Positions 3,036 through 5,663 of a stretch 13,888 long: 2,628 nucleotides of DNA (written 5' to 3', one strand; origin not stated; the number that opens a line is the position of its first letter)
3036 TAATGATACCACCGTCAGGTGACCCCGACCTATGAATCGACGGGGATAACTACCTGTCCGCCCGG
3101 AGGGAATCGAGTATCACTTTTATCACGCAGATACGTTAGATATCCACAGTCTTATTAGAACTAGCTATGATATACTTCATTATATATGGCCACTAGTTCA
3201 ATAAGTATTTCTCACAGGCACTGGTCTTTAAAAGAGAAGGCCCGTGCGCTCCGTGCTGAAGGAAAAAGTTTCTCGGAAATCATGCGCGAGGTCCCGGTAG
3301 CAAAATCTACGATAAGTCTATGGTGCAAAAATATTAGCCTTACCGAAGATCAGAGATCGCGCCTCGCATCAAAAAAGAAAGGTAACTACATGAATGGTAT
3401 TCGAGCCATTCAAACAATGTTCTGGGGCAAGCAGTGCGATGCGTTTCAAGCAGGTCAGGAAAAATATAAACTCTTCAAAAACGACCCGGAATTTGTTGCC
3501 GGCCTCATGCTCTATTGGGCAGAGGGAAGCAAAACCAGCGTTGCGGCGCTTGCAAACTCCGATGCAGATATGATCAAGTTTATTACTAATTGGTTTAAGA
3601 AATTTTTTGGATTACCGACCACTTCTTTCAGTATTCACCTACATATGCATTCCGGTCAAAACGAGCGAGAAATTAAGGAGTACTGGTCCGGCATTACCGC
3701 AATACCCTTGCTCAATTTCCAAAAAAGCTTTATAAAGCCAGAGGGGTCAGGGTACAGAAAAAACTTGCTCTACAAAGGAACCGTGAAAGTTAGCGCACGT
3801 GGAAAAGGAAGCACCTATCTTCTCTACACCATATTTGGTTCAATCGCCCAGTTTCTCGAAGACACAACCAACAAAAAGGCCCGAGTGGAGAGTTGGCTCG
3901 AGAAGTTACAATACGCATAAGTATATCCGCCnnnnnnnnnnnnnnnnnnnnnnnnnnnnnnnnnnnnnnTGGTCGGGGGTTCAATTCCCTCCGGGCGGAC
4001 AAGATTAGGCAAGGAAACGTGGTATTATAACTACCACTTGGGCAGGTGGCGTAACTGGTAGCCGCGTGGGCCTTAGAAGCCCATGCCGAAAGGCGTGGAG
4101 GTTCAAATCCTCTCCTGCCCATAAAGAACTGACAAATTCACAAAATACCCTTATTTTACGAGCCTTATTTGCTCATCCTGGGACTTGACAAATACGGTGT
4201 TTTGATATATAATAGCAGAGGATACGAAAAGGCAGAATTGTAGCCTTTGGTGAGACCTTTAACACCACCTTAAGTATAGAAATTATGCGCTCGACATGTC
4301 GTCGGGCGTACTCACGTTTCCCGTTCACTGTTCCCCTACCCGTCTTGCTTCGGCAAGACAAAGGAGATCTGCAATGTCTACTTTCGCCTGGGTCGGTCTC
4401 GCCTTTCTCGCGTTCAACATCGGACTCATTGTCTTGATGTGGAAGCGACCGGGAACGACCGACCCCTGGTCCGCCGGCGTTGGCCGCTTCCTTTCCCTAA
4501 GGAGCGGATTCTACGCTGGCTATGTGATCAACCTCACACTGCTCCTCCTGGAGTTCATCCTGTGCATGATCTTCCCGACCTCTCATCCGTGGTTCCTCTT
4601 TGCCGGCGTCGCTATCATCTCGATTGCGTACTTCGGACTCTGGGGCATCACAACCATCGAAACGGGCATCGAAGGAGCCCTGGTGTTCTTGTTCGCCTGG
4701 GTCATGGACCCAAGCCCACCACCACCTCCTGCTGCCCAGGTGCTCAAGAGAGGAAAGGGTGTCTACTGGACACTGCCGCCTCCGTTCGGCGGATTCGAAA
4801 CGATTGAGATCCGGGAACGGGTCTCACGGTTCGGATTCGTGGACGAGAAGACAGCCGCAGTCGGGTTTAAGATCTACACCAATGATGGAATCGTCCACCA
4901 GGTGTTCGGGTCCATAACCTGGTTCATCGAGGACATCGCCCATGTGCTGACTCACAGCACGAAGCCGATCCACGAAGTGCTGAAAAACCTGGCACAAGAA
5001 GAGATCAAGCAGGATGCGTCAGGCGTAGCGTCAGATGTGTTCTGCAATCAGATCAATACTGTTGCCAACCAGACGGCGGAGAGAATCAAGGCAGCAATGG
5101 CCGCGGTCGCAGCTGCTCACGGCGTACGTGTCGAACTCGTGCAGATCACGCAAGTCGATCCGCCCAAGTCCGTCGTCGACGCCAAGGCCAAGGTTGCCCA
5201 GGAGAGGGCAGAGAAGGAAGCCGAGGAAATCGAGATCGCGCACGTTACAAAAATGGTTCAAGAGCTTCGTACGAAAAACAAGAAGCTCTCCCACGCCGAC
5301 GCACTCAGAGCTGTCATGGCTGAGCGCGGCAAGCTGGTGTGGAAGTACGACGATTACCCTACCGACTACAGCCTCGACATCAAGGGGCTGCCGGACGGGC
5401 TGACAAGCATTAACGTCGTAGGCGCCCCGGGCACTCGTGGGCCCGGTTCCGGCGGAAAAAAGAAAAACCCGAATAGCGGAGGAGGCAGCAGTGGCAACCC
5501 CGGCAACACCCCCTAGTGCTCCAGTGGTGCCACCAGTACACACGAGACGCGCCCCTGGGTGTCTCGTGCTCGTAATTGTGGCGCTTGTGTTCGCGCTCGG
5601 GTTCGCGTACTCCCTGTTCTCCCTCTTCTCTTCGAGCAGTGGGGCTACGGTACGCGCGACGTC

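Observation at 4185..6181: GC-rich two-gene SPFH module with an unusual architecture, a consensus promoter and a structured leader, directly downstream of two tRNA genes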

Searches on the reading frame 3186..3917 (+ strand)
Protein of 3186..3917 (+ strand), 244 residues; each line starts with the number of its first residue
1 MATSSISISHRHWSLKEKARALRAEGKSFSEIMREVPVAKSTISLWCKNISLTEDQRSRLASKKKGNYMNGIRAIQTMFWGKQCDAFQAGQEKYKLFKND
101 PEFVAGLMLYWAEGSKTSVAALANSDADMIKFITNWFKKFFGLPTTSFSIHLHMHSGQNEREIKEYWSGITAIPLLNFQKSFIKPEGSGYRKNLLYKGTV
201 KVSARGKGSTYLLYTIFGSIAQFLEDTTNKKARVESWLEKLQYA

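Call 8: search_protein_families(library=pfam, proteins=[window:3186-3917:+], max_evalue=0.1)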
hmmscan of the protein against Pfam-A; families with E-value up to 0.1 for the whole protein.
window:3186-3917:+ (244 aa): 2 families
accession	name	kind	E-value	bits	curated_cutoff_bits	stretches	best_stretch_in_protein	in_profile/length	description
PF04218.19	CENP-B_N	-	0.0058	16.7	21.2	1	15-49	9-45/53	CENP-B N-terminal DNA-binding domain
PF13936.12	HTH_38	-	0.012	15.8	27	1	15-44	7-38/44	Helix-turn-helix domain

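Call 19: search_protein_families(library=padloc, proteins=[window:3186-3917:+], max_evalue=1)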
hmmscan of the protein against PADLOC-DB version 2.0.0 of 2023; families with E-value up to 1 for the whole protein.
window:3186-3917:+ (244 aa): 0 families

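Call 20: search_protein_families(library=phrogs, proteins=[window:3186-3917:+], max_evalue=1)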
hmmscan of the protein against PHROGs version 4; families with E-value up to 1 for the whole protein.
window:3186-3917:+ (244 aa): 7 families
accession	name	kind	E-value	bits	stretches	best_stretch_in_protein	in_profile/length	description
phrog_5536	-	unknown function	0.00087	20.1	1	17-56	12-51/172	-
phrog_9366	-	integration and excision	0.017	16.2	1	16-49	71-104/109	transposase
phrog_4494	-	unknown function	0.031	15.8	1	15-63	7-56/109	-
phrog_125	-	DNA, RNA and nucleotide metabolism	0.046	14.2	1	17-67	170-220/254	DNA invertase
phrog_2554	-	unknown function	0.084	12.8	1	15-60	203-248/529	-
phrog_8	-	transcription regulation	0.2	12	1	13-51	75-114/346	transcriptional regulator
phrog_28275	-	unknown function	0.43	11.7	1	211-220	12-21/30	-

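Call 86: search_solved_structures(query=window:3186-3917:+, max_evalue=1)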
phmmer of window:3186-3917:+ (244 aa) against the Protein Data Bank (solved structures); distinct sequences matched with E-value up to 1: 1.
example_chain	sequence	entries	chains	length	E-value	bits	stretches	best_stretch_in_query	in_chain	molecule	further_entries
2elh_A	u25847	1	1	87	0.84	12.3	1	17-51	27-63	CG11849-PA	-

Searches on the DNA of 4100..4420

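Call 11: search_rna_families(source=window, start=4100, end=4420, threshold=evalue, max_evalue=10)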
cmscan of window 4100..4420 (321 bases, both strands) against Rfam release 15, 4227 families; matches with E-value up to 10: 1.
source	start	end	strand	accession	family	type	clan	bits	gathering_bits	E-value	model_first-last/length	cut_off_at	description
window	4100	4121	+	RF00005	tRNA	Gene; tRNA;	CL00001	13.7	29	5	50-71/71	5'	tRNA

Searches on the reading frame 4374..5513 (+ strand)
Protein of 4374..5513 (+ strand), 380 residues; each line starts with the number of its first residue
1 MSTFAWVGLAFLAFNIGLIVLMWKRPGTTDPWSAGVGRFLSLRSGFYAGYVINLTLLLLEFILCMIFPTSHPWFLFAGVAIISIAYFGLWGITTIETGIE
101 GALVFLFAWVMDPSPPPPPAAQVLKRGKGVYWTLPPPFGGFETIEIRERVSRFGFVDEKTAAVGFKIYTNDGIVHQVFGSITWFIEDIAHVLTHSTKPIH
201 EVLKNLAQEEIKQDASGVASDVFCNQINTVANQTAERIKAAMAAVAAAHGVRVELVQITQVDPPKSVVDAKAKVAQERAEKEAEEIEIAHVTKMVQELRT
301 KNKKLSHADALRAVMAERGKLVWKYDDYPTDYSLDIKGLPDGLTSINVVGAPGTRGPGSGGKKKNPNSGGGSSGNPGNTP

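Call 8: search_protein_families(library=pfam, proteins=[window:4374-5513:+], max_evalue=0.1)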
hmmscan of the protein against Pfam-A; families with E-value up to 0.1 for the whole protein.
window:4374-5513:+ (380 aa): 1 family
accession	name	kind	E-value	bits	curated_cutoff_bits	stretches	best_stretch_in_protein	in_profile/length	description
PF01145.31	Band_7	-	2.5e-14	54.1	23.6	1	127-286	22-170/176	SPFH domain / Band 7 family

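Call 9: search_protein_families(library=ncbifam, proteins=[window:4374-5513:+], max_evalue=1)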
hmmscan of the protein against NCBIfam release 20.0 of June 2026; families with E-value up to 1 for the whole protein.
window:4374-5513:+ (380 aa): 3 families
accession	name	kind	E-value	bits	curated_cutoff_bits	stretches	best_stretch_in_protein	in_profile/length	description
NF041156.1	FolD_Thplmales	equivalog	0.043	13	480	1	228-318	6-95/277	bifunctional methylenetetrahydrofolate dehydrogenase/methenyltetrahydrofolate cyclohydrolase FolD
NF008259.0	PRK11029.1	equivalog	0.049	12.6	427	1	199-283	148-233/334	protease modulator HflC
TIGR01167.1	LPXTG_anchor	domain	0.26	12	15.9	0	69-89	8-28/34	LPXTG cell wall anchor domain-containing protein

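Call 12: find_homologous_proteins(query=window:4374-5513:+)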
Query window:4374-5513:+ (380 aa): 1 proteins with E <= 0.001 among 7987 candidates.
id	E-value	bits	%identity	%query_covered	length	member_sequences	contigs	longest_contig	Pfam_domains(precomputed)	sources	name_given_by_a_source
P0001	5.8e-256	867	100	100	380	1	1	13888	PF01145.32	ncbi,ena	-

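Call 14: find_encoding_contigs(protein=P0001, flank=10000)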
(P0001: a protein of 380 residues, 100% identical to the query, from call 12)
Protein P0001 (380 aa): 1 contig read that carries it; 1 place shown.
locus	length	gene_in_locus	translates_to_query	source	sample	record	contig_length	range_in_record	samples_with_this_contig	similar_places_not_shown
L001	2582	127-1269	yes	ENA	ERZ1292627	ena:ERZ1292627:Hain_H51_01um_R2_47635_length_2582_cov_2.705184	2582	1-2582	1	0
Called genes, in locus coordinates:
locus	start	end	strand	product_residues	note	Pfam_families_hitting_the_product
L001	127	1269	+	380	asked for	PF01145:Band_7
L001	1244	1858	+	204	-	-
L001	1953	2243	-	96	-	PF18895:T4SS_pilin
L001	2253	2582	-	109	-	?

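Call 17: search_solved_structures(query=window:4374-5513:+, max_evalue=1, show_alignments=2)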
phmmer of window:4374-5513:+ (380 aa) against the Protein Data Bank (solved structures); distinct sequences matched with E-value up to 1: 6.
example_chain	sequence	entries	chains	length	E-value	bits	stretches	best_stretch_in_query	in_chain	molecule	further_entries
7nen_A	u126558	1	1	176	0.11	14.8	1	145-241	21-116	Outer surface protein C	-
9rjb_C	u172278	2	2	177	0.12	14.6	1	53-119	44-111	Signal peptidase complex subunit 2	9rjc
4mdu_A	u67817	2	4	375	0.17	14.1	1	204-294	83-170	Annexin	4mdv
27rl_A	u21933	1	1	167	0.23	13.7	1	145-224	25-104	Outer surface protein C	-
6ku5_A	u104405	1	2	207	0.27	13.5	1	298-348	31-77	TRAF5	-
7p2p_C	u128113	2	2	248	0.3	13.3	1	54-119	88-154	Signal peptidase complex subunit 2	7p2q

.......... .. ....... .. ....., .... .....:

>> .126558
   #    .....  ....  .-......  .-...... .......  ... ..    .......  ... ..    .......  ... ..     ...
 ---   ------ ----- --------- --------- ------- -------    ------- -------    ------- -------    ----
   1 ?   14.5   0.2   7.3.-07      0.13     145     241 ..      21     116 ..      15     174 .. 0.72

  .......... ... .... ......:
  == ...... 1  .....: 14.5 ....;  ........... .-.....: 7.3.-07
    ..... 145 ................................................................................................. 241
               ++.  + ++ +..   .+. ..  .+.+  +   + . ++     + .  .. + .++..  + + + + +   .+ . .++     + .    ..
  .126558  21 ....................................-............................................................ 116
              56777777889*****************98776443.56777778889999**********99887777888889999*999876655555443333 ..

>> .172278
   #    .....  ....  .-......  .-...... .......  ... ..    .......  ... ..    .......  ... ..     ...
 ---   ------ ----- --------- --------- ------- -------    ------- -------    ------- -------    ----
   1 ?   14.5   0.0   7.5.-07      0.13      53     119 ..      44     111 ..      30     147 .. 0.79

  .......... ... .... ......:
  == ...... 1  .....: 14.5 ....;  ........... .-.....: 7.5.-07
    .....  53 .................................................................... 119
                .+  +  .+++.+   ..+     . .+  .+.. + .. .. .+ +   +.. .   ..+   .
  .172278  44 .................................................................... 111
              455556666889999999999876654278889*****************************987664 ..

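Call 19: search_protein_families(library=padloc, proteins=[window:4374-5513:+], max_evalue=1)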
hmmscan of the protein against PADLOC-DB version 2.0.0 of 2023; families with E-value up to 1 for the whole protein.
window:4374-5513:+ (380 aa): 1 family
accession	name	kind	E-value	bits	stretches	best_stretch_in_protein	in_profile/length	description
PDLC00554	JetC2|JetC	-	0.094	9.9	1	193-310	230-338/390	DUF3584 domain; MukB-like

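Call 20: search_protein_families(library=phrogs, proteins=[window:4374-5513:+], max_evalue=1)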
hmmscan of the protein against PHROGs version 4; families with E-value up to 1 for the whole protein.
window:4374-5513:+ (380 aa): 5 families
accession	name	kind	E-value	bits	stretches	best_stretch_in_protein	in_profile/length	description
phrog_200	-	other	1.2e-10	42.1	1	76-320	84-318/379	lipoprotein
phrog_18509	-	unknown function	0.0061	17.5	1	226-329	36-124/175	-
phrog_3259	-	unknown function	0.049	14.7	1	182-310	37-156/188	-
phrog_2041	-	unknown function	0.22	12.6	1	224-284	10-69/101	-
phrog_9704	-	unknown function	0.75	10.6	0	262-298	107-146/151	-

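Call 40: find_homologous_proteins(query=window:4374-5513:+, max_evalue=10)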
Query window:4374-5513:+ (380 aa): 1 proteins with E <= 10 among 7987 candidates.
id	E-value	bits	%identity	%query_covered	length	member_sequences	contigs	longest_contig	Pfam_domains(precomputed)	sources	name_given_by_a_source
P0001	5.8e-256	867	100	100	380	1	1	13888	PF01145.32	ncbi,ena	-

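Call 47: search_dna_similar(query=window:4374-5513:+, collection=phages, mode=protein, max_evalue=0.01, max_rows=15)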
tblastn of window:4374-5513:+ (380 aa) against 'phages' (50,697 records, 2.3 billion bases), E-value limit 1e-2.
No match.

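Call 75: predict_structure(protein=window:4374-5513:+)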
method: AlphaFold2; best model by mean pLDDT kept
length: 380 residues; sequences in the alignment: 1
mean_pLDDT: 47.5   pTM: 0.32
mean pLDDT of the five models: 47.5, 42.3, 41.2, 39.7, 39.0
residues with pLDDT >= 90: 0; 70-90: 28; 50-70: 103; < 50: 249
segments of 3 or more residues with pLDDT < 50: 25-27, 37-44, 68-219, 244-246, 248-254, 319-380
pLDDT, mean of each block of 10 residues (from residue 1): 61 64 51 49 50 60 56 47 44 39 44 42 35 34 29 35 40 38 35 33 40 46 52 54 48 50 54 68 67 80 77 63 35 39 41 35 37 35
secondary structure, 60 per line:
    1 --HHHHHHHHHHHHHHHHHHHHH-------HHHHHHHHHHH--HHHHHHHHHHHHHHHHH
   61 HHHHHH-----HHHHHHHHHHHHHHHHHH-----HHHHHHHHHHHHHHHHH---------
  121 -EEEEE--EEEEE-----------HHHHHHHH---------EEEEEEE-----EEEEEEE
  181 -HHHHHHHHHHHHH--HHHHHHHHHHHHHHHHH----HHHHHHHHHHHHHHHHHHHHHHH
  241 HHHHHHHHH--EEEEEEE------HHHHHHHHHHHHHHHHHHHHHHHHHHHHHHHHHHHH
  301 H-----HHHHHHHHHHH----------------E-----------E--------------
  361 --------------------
elements in order: H3-23 H31-41 H44-66 H72-89 H95-111 E122-126 E129-133 H145-152 E162-168 E174-180 H182-194 H197-213 H218-249 E252-258 H265-301 H307-317

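Call 87: search_solved_structures(query=A3, max_evalue=1)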
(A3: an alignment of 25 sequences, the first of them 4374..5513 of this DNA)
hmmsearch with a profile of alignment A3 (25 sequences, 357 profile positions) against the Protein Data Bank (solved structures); distinct sequences matched with E-value up to 1: 42.
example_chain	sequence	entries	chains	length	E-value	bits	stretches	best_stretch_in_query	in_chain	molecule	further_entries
3bk6_A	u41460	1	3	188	5.8e-22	81.8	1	145-293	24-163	PH stomatin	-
9oh9_A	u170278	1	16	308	9e-22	81.2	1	71-313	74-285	Stomatin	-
9wmj_A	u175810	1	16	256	1e-21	81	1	71-302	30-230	Stomatin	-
9wkz_A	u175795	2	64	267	1e-21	81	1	71-302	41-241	Stomatin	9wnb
9z7u_F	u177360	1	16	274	1.2e-21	80.8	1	71-302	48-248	Stomatin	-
7vhp_E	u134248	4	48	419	1.7e-12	50.7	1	58-337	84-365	Protein HflK | Modulator of FtsH protease HflK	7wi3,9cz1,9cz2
2rpb_A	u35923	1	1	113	1.8e-12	50.6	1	142-247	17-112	hypothetical membrane protein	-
7vhq_E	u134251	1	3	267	5.2e-12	49.1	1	63-312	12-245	Protein HflK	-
9paw_XA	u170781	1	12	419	6.1e-12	48.9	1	59-337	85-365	Protein HflK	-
4fvf_A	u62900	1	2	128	8e-12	48.5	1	143-259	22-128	Stomatin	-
4fvj_A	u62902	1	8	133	8.5e-12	48.4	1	142-259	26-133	Stomatin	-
4fvg_A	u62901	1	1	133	1e-11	48.1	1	143-259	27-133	Stomatin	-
8gn9_A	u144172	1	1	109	6.9e-11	45.4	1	145-245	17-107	Stomatin homolog PH1511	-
9zd2_F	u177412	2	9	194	9.1e-11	45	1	71-245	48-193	Stomatin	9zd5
8z5g_A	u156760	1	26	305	1.1e-10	44.7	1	69-290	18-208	Protein QmcA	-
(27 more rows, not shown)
